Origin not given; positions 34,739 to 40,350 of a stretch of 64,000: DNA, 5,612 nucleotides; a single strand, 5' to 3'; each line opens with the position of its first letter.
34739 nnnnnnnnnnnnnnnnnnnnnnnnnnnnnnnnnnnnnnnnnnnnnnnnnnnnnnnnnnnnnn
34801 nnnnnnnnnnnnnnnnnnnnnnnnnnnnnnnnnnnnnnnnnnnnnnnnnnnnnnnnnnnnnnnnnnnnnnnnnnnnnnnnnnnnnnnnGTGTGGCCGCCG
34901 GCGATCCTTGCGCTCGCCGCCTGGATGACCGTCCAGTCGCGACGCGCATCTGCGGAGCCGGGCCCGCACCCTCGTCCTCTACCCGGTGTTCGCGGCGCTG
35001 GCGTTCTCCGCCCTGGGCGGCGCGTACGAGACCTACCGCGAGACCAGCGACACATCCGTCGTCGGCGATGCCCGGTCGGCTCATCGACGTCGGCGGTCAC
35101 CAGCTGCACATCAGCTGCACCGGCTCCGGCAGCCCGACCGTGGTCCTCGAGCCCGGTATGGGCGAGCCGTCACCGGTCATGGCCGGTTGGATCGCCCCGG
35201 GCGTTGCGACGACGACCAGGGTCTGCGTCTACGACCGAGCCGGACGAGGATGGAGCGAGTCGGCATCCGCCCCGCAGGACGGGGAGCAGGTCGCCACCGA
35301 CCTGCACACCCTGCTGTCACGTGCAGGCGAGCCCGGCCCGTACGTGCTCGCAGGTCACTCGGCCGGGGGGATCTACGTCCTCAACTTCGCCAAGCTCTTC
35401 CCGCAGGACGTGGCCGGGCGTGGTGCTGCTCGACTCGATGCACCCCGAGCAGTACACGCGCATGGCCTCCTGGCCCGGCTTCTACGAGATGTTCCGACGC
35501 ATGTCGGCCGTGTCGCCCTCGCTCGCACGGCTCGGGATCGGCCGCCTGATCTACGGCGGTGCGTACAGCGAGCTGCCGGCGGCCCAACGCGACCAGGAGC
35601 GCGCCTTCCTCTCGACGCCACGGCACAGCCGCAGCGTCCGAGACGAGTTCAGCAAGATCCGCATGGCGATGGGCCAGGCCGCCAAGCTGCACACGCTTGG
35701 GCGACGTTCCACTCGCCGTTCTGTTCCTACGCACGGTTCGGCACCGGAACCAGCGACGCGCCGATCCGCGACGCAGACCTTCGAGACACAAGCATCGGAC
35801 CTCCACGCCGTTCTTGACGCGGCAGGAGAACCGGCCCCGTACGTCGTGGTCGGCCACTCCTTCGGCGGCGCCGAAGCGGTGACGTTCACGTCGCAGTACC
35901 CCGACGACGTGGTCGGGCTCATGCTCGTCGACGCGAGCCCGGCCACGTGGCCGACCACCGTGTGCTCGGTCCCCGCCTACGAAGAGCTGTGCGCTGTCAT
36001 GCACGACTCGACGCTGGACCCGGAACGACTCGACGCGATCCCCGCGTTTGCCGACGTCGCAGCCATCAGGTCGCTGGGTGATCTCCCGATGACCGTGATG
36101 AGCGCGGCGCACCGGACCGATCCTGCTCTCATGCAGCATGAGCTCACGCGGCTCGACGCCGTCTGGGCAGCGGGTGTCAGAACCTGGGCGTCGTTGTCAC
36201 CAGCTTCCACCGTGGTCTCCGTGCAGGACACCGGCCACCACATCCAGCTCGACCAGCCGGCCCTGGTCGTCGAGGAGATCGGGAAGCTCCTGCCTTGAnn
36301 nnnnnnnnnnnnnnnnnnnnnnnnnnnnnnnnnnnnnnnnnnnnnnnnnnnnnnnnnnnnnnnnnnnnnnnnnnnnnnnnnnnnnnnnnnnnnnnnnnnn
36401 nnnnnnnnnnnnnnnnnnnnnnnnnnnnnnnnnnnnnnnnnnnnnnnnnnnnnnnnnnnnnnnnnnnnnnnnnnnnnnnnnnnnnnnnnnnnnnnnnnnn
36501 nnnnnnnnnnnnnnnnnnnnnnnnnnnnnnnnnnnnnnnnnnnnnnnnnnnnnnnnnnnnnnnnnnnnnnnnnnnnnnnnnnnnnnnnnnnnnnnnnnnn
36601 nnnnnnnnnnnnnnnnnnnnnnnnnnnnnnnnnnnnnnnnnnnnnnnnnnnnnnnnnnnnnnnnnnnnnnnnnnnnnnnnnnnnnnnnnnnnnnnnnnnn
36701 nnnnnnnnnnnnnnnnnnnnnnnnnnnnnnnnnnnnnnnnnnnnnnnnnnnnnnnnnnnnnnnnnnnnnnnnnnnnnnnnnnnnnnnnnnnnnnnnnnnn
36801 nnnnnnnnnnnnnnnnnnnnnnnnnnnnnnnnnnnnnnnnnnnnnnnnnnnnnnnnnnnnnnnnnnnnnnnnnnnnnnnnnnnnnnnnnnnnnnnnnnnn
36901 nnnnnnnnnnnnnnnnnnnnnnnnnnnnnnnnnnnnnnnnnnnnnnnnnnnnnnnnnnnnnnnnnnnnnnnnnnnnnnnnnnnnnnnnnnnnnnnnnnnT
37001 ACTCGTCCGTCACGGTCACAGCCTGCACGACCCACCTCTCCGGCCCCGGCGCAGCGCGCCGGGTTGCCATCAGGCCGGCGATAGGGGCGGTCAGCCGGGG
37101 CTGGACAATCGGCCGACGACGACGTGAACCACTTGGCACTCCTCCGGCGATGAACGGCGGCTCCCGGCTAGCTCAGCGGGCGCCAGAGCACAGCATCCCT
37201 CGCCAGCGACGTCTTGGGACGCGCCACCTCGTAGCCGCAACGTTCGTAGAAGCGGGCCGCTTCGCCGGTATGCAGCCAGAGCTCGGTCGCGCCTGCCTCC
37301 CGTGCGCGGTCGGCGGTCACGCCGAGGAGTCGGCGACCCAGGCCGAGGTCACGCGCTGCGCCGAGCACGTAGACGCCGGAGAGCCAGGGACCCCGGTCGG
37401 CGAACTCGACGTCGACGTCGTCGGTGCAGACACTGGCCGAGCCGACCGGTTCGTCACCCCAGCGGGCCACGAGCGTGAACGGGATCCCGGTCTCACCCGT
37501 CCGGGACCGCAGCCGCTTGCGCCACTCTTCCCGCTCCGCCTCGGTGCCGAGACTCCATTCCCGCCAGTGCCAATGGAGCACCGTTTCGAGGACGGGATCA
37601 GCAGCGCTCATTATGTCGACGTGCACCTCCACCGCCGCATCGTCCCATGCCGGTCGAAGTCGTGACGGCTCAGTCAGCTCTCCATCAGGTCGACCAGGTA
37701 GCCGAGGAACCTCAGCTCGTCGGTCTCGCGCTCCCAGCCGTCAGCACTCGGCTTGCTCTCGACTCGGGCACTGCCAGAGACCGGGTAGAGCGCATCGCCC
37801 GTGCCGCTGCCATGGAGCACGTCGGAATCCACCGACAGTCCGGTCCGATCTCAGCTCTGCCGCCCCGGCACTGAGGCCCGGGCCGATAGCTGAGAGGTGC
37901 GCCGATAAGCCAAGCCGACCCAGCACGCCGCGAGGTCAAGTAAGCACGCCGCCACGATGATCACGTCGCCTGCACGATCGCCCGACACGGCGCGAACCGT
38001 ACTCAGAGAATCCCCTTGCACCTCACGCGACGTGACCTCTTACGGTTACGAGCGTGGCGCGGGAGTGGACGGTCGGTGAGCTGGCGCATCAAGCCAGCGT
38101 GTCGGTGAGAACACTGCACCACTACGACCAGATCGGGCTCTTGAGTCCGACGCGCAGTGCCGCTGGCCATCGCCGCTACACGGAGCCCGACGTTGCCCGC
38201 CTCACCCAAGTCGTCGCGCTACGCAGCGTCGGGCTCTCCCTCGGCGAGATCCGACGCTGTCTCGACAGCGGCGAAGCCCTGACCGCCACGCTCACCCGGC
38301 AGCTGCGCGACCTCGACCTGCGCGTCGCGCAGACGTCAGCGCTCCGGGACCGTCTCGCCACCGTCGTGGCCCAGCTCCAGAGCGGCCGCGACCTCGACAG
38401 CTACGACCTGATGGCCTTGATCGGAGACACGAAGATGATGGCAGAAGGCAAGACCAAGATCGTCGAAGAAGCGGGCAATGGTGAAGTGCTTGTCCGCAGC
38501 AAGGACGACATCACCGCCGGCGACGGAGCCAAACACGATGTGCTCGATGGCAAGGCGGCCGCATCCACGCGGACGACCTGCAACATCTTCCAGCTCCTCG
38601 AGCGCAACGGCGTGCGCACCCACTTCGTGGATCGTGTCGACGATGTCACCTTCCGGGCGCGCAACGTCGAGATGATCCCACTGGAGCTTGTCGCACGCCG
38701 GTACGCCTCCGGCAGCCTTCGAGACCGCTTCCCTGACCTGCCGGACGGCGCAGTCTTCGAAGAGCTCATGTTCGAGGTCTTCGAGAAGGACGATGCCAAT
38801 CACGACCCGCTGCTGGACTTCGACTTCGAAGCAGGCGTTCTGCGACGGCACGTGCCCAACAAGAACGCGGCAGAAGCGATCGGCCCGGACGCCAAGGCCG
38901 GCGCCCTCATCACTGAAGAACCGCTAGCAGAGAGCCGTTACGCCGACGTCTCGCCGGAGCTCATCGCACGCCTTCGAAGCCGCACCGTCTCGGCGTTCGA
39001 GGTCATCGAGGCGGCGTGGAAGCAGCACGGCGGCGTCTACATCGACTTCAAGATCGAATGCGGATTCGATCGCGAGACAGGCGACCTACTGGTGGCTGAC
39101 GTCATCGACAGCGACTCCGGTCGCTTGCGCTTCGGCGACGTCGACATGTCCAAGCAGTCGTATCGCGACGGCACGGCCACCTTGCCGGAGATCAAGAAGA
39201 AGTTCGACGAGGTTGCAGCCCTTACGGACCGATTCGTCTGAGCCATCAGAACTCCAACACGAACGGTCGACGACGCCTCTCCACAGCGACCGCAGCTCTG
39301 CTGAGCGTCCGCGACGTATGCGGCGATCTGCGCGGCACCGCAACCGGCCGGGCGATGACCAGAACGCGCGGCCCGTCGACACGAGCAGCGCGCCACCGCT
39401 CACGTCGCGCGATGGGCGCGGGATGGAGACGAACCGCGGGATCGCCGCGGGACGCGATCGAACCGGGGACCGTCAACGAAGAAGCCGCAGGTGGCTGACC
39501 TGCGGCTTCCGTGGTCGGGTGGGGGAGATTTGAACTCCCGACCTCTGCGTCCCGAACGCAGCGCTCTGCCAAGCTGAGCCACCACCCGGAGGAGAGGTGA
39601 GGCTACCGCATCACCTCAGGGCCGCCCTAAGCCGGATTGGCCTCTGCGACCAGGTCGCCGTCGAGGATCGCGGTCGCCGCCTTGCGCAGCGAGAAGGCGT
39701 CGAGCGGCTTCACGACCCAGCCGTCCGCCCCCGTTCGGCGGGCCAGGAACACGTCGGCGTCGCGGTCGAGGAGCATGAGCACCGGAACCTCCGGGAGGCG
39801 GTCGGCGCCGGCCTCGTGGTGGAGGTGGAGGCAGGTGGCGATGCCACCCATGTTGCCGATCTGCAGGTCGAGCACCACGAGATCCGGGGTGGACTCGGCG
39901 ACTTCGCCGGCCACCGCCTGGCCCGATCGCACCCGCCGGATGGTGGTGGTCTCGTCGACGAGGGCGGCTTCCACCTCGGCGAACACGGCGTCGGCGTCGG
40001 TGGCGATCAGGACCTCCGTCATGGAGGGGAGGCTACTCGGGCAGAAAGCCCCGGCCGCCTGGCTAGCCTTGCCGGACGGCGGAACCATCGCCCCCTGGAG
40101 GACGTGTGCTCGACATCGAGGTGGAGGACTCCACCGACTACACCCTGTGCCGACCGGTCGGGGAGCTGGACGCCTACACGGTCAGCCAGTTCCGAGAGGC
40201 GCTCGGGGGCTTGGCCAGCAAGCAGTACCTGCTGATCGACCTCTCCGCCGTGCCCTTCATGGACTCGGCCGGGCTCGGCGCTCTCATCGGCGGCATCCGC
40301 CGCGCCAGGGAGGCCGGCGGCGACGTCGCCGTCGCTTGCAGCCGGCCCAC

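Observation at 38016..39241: A MerR DNA-binding domain is fused in frame to a PurC-like domain behind a textbook MerR promoter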

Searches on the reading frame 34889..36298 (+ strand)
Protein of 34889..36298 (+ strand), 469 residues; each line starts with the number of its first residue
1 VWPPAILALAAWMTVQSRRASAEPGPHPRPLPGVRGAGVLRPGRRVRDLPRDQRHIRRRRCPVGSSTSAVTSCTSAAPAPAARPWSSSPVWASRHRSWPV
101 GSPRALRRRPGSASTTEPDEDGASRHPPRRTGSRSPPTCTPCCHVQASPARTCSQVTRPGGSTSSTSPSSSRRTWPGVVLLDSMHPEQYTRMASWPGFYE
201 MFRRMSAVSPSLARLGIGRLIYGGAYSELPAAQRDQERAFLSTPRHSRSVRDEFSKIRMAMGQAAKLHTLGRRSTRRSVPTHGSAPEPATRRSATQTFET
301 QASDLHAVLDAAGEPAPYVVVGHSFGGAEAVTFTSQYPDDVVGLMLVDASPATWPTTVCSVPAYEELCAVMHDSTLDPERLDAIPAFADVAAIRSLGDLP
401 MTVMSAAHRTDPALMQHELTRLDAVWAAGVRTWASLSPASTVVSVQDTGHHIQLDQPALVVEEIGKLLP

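Call 18: search_protein_families(library=pfam, proteins=[window:34889-36298:+], max_evalue=0.001)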
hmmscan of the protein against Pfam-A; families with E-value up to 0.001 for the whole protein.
window:34889-36298:+ (469 aa): 4 families
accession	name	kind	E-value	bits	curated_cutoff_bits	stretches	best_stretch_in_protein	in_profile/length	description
PF00561.26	Abhydrolase_1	-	3.4e-11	43.7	25.8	1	282-356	38-111/245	alpha/beta hydrolase fold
PF12146.15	Hydrolase_4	-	1.1e-07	31.8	27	1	286-369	46-127/239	Serine aminopeptidase, S33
PF12697.13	Abhydrolase_6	-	1.4e-06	29.6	26.3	1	280-462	36-216/217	Alpha/beta hydrolase family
PF00975.26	Thioesterase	-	0.00011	22.9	26.4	1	262-466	11-224/226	Thioesterase domain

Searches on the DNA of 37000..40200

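Call 57: search_rna_families(source=window, start=37000, end=40200, threshold=evalue, max_evalue=1)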
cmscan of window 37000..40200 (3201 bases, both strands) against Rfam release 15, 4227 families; matches with E-value up to 1: 2.
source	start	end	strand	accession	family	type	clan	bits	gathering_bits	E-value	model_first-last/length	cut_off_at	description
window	39515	39588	-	RF00005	tRNA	Gene; tRNA;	CL00001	64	29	7.2e-13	1-71/71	no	tRNA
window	38576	38673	-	RF02757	Erse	Gene; sRNA;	-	14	138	0.67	86-213/252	no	Erse small RNA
